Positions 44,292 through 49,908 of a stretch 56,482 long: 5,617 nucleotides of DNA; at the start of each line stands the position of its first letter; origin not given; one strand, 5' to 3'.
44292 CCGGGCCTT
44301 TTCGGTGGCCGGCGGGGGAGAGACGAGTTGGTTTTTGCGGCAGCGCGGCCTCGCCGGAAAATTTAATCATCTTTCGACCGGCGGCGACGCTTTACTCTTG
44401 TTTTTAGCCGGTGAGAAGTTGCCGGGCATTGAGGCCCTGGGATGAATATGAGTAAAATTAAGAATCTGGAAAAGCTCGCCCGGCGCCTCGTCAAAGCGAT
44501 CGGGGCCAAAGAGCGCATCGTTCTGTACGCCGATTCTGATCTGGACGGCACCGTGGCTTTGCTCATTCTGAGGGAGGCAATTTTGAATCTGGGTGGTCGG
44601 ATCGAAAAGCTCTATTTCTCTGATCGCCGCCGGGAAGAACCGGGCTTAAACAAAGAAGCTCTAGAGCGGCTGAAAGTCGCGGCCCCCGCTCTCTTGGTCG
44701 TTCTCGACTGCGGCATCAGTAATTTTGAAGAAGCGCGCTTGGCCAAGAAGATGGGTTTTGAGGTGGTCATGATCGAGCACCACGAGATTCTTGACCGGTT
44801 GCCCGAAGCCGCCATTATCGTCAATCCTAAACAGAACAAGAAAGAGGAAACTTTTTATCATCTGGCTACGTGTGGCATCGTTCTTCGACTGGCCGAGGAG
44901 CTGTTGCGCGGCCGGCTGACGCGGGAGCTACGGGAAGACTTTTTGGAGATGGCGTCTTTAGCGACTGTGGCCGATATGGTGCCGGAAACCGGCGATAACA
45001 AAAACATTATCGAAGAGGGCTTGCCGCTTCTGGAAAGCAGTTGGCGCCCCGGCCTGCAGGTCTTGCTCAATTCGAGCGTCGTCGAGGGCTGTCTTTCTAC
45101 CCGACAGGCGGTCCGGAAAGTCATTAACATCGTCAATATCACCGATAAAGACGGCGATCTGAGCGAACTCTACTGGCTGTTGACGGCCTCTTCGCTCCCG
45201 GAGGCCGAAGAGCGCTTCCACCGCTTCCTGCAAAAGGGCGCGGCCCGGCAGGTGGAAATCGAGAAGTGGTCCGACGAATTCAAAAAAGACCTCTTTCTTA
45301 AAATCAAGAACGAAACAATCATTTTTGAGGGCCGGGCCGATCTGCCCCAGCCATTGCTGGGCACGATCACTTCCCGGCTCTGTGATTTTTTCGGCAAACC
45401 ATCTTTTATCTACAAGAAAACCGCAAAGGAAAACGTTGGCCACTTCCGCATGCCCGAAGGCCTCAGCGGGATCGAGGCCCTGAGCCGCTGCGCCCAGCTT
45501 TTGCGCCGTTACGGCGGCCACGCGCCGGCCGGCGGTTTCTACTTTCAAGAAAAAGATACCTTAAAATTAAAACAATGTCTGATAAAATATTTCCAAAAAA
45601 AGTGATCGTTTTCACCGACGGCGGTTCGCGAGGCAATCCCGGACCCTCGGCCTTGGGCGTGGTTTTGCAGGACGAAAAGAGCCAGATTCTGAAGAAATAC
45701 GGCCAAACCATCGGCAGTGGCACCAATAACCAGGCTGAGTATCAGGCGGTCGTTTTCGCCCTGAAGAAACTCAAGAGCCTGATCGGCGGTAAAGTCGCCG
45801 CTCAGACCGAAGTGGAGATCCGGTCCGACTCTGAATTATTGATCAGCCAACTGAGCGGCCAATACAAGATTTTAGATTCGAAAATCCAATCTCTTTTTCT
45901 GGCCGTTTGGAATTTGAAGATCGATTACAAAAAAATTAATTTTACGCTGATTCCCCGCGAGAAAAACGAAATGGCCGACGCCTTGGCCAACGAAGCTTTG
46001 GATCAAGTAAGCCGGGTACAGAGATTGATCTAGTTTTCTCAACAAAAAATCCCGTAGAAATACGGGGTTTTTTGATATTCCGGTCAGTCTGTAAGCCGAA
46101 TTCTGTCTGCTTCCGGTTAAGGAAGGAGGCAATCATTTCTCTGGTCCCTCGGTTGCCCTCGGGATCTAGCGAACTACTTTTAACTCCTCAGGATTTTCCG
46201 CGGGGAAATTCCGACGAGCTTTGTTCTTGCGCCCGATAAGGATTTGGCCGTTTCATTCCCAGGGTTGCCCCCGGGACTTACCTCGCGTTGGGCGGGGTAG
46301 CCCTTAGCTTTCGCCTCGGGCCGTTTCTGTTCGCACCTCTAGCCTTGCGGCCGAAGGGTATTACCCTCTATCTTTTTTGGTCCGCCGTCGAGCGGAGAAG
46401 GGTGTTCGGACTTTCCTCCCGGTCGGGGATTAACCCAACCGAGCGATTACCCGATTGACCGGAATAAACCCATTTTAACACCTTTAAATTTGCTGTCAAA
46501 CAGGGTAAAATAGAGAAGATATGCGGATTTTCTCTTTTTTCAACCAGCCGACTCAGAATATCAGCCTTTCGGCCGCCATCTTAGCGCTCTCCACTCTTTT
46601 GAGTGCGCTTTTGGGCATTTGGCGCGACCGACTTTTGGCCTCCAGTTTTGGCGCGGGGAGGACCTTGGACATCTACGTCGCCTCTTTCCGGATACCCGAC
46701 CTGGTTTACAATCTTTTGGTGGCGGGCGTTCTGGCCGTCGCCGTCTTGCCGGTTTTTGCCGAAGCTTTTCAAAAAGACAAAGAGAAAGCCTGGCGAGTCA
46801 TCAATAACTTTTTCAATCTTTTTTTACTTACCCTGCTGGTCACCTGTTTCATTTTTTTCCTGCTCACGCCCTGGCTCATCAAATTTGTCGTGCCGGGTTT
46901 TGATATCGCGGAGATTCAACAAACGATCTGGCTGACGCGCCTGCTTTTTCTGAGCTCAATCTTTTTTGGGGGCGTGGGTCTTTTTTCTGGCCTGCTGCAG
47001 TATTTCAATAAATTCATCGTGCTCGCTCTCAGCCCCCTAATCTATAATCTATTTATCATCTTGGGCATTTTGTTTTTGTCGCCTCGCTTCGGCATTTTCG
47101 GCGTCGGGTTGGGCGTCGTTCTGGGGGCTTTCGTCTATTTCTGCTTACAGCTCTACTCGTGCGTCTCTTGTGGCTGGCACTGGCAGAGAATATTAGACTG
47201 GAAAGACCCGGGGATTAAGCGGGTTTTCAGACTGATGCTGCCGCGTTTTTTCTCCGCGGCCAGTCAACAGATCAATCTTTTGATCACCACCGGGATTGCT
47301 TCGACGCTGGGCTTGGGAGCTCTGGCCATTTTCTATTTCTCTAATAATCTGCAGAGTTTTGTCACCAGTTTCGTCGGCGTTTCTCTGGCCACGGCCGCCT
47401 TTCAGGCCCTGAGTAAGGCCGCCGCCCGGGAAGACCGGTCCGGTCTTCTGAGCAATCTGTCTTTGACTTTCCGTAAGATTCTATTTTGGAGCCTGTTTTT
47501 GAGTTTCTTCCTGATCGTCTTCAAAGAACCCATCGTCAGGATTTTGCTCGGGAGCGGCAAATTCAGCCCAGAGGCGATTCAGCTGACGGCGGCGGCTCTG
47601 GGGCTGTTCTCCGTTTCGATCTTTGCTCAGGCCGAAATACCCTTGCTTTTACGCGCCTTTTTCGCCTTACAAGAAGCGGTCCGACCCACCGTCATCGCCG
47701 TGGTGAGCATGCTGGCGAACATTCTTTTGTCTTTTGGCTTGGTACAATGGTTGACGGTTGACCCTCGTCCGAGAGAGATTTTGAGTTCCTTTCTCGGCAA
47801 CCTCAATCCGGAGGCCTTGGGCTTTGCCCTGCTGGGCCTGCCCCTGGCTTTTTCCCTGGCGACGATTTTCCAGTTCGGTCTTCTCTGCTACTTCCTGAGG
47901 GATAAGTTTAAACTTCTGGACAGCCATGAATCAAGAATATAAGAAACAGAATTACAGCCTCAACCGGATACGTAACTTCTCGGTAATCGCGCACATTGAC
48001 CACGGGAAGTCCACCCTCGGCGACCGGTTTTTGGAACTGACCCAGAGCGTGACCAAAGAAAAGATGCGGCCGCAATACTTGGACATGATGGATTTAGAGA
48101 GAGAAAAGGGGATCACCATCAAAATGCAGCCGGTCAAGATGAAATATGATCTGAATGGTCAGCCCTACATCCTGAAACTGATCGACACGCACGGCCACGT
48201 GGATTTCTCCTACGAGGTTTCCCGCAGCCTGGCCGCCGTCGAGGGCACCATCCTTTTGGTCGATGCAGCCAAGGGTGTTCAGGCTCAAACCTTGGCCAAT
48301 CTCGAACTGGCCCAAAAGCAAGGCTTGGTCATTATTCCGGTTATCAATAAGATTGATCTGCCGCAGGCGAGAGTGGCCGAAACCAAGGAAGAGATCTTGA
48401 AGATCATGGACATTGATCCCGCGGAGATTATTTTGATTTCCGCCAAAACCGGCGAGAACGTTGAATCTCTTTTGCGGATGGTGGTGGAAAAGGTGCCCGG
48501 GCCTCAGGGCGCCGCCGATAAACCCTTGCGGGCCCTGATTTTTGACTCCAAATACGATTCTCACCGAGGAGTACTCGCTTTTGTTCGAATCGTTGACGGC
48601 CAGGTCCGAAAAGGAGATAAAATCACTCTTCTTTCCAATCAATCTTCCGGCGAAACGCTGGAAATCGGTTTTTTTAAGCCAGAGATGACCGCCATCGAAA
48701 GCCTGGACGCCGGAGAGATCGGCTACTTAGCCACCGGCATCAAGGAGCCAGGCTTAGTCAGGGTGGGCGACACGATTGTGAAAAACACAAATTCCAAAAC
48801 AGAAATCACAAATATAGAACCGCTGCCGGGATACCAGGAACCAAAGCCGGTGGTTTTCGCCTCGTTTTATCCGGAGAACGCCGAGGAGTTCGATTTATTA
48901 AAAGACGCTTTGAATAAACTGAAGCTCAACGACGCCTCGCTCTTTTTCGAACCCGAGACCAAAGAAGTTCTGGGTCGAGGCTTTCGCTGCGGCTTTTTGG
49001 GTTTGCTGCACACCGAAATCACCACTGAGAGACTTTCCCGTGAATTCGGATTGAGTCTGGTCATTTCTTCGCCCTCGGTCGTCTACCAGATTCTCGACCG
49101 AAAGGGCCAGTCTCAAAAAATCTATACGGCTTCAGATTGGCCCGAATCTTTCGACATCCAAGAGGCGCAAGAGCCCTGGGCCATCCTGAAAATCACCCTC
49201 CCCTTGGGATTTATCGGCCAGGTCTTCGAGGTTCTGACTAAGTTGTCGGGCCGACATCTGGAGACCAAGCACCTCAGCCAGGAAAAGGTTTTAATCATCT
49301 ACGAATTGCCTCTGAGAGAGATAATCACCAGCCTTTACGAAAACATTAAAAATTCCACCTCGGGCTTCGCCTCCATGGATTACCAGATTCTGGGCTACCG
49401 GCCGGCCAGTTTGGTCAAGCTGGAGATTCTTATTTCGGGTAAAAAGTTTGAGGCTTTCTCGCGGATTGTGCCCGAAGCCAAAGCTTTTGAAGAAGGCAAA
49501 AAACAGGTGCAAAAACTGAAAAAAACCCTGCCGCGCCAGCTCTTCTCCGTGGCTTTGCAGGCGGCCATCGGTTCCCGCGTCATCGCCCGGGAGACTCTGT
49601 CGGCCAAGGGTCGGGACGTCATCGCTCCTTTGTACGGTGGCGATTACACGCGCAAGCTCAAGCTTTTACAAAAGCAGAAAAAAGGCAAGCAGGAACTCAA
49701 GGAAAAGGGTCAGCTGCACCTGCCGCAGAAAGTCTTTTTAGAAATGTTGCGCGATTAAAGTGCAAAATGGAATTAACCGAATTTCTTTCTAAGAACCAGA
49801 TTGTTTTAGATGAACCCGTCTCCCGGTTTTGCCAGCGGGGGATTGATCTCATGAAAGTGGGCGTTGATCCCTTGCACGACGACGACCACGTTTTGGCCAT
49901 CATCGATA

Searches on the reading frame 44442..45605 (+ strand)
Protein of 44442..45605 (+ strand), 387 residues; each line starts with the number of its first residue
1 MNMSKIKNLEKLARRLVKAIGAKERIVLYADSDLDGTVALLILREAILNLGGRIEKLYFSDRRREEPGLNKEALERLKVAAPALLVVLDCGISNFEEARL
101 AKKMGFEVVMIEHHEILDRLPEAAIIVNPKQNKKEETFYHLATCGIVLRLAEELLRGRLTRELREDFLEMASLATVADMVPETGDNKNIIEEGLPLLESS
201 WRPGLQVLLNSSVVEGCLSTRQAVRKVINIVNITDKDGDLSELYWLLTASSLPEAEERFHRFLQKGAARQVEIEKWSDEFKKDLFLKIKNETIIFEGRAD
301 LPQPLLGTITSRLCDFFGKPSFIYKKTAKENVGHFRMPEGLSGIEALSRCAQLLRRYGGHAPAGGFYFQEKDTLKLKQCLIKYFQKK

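Call 7: search_protein_families(library=pfam, proteins=[window:44442-45605:+], max_evalue=0.001)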
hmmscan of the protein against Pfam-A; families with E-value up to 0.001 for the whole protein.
window:44442-45605:+ (387 aa): 1 family
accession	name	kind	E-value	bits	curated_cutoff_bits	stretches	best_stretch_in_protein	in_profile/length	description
PF01368.27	DHH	-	9.9e-15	55.4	28.1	1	25-174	1-124/125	DHH family, N-terminal domain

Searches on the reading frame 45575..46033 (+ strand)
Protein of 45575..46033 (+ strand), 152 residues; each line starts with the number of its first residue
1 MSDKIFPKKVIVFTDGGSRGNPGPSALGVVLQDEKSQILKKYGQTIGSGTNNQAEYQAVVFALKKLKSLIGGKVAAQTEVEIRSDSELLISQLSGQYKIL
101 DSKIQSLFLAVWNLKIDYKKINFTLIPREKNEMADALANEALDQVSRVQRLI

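Call 7: search_protein_families(library=pfam, proteins=[window:45575-46033:+], max_evalue=0.001)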
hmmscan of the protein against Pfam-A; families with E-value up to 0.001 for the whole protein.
window:45575-46033:+ (152 aa): 2 families
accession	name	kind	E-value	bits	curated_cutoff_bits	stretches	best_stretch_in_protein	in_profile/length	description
PF13456.12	RVT_3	-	8.5e-17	61.7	21.6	1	14-141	2-123/123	Reverse transcriptase-like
PF00075.30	RNase_H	-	4.1e-14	53.4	25.8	1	8-141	2-139/141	RNase H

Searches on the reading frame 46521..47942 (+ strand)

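Call 7: search_protein_families(library=pfam, proteins=[window:46521-47942:+], max_evalue=0.001)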
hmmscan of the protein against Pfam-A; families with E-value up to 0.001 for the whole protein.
window:46521-47942:+ (473 aa): 2 families
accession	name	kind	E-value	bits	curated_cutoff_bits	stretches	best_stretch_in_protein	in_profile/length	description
PF03023.19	MurJ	-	1.8e-75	254.7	27.4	1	39-410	1-374/451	Lipid II flippase MurJ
PF01554.23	MatE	-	1.2e-05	25.5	24.9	1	241-404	1-159/161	MatE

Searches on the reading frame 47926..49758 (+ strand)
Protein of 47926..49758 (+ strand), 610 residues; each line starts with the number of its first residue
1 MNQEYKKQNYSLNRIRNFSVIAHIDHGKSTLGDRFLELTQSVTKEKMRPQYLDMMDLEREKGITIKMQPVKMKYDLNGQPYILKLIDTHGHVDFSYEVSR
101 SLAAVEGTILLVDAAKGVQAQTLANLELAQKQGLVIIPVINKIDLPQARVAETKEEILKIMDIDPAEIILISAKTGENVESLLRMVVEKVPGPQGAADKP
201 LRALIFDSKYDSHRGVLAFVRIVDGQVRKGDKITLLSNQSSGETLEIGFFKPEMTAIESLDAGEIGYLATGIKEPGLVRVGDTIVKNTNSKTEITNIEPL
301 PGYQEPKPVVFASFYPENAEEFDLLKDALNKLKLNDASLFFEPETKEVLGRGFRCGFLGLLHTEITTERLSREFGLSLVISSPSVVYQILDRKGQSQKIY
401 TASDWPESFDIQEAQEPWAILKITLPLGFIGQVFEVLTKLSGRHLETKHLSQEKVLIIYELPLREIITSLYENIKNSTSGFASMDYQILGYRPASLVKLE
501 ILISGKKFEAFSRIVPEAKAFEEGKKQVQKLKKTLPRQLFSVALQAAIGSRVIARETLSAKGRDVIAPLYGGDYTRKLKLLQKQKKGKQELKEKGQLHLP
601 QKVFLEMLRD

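Call 7: search_protein_families(library=pfam, proteins=[window:47926-49758:+], max_evalue=0.001)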
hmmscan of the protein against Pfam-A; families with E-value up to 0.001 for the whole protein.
window:47926-49758:+ (610 aa): 7 families
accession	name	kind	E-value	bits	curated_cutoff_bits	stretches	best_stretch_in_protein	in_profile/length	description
PF00009.33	GTP_EFTU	-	1e-50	172.4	26.5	1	14-191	2-187/188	Elongation factor Tu GTP binding domain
PF06421.17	LepA_C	-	3.1e-35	120.9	29.7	1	503-608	1-106/107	GTP-binding protein LepA C-terminus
PF00679.30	EFG_C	-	1.9e-14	53.9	27.9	1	415-500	3-87/89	Elongation factor G C-terminus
PF03144.31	GTP_EFTU_D2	-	2.4e-09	37.9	30.3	1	215-284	1-72/73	Elongation factor Tu domain 2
PF22042.2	EF-G_D2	-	1.6e-07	31.8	27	1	200-284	1-81/84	Elongation factor G domain 2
PF14492.12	EFG_III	-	1.6e-07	31.7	27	1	306-380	2-73/75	Elongation Factor G, domain III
PF00071.28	Ras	-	7e-06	26.1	21.6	1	58-190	25-160/162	Ras family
